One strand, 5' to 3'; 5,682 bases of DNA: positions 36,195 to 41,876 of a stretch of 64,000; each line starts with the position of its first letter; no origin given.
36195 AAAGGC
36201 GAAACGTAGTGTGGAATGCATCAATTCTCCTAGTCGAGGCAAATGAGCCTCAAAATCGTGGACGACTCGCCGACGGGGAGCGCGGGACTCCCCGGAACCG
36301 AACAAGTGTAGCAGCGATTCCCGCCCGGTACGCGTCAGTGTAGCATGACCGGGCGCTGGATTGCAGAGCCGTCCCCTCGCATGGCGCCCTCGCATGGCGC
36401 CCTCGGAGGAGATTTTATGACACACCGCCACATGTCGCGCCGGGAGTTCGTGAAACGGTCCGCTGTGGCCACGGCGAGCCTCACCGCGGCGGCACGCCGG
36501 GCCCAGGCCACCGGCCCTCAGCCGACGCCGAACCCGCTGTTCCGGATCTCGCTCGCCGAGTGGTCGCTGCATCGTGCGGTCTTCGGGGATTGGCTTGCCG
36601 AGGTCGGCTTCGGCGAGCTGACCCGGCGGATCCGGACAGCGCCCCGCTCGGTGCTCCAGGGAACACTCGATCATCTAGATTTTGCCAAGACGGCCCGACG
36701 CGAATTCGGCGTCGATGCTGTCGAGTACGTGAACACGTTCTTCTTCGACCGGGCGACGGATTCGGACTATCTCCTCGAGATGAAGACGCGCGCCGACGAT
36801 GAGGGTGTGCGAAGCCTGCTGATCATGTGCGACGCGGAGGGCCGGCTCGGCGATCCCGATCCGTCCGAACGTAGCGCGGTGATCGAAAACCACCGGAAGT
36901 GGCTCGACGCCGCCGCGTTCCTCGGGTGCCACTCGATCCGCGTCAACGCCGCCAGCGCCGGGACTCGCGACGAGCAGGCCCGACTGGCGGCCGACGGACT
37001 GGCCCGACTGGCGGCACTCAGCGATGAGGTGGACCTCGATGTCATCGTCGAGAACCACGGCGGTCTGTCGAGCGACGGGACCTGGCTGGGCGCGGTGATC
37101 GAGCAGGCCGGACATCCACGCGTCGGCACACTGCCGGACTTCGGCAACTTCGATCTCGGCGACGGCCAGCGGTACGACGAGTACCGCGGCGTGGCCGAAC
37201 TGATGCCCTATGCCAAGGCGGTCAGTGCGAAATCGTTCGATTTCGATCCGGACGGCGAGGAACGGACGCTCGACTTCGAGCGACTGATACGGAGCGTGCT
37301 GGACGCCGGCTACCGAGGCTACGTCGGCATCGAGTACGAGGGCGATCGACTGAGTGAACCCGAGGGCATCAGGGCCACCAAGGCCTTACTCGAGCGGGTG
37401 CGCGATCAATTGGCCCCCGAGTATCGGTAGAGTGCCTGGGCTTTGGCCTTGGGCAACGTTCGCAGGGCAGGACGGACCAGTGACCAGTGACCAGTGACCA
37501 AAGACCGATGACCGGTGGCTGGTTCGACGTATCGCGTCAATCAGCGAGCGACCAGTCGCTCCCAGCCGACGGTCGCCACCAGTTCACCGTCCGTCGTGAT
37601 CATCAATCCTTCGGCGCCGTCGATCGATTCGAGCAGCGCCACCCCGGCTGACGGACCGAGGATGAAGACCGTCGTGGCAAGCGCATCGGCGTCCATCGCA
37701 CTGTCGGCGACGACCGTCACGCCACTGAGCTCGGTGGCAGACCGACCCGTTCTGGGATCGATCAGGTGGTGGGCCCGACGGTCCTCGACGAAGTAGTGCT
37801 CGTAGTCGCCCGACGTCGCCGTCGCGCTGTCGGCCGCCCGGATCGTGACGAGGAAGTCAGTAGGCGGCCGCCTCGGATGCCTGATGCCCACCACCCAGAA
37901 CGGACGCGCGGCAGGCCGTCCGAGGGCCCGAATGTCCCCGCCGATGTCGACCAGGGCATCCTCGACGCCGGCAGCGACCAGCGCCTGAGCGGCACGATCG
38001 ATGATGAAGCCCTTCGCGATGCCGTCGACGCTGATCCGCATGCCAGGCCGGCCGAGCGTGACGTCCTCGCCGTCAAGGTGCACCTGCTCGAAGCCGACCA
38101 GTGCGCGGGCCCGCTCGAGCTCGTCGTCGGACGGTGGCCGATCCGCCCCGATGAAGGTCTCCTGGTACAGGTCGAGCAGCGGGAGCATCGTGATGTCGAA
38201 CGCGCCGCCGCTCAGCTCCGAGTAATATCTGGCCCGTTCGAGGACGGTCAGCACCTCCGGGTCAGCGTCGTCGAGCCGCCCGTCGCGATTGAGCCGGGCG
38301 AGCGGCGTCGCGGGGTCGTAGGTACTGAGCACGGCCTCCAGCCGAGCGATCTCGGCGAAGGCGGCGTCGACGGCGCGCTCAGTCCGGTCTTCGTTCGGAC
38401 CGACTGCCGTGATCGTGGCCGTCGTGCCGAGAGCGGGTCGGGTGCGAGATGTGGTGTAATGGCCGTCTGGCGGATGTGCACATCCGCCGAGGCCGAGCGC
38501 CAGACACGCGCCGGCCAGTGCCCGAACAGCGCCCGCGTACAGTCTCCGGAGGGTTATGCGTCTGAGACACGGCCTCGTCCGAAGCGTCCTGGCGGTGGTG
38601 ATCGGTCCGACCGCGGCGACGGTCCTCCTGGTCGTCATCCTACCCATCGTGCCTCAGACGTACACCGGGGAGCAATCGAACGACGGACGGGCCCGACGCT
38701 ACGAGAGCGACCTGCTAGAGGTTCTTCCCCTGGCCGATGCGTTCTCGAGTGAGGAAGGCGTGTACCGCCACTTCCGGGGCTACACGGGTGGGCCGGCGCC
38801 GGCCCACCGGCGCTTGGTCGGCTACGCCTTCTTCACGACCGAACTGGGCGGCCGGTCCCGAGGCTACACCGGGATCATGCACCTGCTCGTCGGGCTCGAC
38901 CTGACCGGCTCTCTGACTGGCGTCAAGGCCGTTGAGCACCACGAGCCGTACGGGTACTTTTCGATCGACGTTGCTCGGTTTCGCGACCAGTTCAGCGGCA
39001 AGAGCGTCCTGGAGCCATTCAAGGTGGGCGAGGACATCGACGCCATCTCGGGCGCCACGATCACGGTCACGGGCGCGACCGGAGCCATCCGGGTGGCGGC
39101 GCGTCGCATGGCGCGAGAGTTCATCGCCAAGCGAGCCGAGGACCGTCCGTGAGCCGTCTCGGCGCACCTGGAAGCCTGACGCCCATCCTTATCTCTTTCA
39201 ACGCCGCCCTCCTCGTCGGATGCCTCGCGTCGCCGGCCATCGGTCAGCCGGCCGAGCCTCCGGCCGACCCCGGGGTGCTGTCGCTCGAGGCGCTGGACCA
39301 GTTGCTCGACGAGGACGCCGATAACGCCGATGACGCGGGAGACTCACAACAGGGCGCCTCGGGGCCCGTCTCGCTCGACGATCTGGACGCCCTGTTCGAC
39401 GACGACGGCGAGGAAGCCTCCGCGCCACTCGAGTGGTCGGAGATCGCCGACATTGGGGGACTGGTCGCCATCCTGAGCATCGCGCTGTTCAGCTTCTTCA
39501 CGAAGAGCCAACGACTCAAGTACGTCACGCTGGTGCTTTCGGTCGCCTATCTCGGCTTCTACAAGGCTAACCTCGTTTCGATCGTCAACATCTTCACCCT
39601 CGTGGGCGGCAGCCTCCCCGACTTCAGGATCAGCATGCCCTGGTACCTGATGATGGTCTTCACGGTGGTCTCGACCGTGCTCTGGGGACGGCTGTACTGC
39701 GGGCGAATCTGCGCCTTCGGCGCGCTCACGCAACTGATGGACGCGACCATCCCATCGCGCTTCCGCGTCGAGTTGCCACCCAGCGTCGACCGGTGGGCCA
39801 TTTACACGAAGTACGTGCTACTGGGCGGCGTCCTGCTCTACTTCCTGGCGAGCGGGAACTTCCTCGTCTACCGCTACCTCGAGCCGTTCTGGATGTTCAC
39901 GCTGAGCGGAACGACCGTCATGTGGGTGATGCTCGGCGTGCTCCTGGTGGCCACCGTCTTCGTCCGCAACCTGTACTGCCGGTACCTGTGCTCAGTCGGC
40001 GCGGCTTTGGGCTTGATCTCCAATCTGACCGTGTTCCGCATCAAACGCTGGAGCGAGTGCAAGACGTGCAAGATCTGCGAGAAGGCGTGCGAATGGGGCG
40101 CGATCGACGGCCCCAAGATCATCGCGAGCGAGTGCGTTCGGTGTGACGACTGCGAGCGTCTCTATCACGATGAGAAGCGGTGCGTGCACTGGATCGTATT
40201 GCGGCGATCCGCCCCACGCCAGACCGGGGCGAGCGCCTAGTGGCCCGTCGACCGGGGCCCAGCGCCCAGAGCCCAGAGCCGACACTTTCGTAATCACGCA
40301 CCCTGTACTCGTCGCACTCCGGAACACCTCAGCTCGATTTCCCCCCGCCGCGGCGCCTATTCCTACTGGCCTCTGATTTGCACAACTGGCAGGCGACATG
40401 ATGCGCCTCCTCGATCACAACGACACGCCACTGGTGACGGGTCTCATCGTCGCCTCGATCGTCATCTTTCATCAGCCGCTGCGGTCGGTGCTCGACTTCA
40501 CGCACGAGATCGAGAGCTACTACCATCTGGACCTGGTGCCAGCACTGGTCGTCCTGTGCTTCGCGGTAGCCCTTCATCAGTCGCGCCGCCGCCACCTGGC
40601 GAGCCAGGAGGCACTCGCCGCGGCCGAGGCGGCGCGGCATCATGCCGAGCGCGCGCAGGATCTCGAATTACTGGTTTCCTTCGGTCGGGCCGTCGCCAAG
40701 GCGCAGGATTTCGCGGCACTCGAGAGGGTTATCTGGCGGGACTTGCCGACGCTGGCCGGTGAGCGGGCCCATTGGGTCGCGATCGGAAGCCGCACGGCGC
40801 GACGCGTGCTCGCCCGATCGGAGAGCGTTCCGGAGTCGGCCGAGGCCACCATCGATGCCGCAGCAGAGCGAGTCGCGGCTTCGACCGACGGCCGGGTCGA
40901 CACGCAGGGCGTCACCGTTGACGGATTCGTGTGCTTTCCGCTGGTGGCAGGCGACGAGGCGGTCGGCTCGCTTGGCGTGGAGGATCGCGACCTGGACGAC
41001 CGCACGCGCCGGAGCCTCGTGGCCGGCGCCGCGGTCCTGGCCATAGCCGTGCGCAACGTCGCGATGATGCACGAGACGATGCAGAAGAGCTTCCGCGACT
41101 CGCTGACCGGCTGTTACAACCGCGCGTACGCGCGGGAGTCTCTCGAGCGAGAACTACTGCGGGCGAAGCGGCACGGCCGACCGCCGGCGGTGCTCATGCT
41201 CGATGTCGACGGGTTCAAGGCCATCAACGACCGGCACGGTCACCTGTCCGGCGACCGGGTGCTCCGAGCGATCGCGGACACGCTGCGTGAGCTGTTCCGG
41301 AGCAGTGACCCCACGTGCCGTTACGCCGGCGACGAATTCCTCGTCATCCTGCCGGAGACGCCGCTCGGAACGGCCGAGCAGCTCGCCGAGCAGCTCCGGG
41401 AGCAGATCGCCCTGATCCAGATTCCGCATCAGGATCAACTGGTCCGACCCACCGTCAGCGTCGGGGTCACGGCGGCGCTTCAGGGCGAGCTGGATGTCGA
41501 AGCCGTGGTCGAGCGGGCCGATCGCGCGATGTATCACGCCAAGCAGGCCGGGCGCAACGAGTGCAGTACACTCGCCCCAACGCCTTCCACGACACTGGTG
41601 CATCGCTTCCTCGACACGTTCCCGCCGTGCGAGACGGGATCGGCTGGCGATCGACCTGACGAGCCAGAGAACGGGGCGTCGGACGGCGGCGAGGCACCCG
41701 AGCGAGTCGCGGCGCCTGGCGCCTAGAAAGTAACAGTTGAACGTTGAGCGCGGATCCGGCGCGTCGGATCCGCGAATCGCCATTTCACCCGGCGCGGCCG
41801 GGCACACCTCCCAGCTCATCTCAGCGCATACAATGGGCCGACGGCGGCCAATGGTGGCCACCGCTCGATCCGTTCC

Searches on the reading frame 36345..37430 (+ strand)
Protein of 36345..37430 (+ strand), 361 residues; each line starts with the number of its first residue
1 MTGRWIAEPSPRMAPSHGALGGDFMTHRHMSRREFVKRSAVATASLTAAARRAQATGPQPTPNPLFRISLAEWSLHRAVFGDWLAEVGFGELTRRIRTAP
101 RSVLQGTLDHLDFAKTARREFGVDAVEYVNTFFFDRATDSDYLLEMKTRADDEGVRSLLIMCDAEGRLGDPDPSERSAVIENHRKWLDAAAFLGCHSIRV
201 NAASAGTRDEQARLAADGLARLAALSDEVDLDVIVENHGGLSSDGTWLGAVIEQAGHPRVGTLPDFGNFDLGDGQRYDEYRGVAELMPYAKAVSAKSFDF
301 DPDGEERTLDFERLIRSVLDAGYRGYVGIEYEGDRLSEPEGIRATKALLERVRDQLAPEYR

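Call 54: search_protein_families(library=pfam, proteins=[window:36345-37430:+], max_evalue=0.001)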
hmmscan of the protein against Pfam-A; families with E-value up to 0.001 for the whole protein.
window:36345-37430:+ (361 aa): 1 family
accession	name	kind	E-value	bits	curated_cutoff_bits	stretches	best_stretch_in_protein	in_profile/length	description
PF01261.30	AP_endonuc_2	-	2e-25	90.4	31.1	1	119-350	5-247/249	Xylose isomerase-like TIM barrel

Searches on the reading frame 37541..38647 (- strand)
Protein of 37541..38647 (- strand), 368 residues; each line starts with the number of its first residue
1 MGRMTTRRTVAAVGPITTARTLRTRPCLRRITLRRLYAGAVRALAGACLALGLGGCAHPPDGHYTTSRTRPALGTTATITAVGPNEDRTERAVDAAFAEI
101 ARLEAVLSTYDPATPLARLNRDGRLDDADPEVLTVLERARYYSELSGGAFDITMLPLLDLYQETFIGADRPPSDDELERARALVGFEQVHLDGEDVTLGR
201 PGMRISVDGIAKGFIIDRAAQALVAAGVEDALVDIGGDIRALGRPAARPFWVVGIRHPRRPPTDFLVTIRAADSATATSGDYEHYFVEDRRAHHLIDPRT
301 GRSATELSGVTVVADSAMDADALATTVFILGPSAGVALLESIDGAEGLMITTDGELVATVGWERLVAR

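Call 54: search_protein_families(library=pfam, proteins=[window:37541-38647:-], max_evalue=0.001)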
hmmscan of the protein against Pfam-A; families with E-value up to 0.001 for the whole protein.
window:37541-38647:- (368 aa): 1 family
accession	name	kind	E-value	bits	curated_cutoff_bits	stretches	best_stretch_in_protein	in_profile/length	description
PF02424.20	ApbE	-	1.1e-77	261.5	25.6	1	73-345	1-262/266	ApbE family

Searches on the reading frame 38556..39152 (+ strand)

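Call 54: search_protein_families(library=pfam, proteins=[window:38556-39152:+], max_evalue=0.001)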
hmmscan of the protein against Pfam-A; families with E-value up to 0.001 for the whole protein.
window:38556-39152:+ (198 aa): 1 family
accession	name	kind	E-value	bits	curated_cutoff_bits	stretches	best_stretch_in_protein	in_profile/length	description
PF04205.19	FMN_bind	-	9.1e-12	45.9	22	1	103-181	1-75/77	FMN-binding domain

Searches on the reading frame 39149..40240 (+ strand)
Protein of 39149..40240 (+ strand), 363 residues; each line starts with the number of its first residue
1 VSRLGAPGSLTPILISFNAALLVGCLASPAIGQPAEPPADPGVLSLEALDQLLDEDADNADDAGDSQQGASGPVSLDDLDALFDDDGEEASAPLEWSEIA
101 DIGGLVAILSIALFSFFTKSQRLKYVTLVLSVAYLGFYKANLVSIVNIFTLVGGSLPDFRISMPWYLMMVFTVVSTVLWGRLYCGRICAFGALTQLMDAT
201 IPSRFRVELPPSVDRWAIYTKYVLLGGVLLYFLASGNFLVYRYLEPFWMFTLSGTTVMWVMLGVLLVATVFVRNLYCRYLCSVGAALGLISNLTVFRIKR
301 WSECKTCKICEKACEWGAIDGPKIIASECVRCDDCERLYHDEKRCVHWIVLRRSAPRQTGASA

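Call 54: search_protein_families(library=pfam, proteins=[window:39149-40240:+], max_evalue=0.001)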
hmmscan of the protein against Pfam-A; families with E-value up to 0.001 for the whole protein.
window:39149-40240:+ (363 aa): 1 family
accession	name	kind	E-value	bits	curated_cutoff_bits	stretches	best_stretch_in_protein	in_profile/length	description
PF12801.12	Fer4_5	-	1.8e-12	47.4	22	2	163-199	3-39/48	4Fe-4S binding domain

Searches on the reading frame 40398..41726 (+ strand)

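Call 54: search_protein_families(library=pfam, proteins=[window:40398-41726:+], max_evalue=0.001)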
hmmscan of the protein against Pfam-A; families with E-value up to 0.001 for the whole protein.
window:40398-41726:+ (442 aa): 1 family
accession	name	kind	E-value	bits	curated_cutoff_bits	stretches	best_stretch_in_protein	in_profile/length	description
PF00990.26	GGDEF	-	2.6e-46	157.8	23.8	1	232-387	2-160/161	Diguanylate cyclase, GGDEF domain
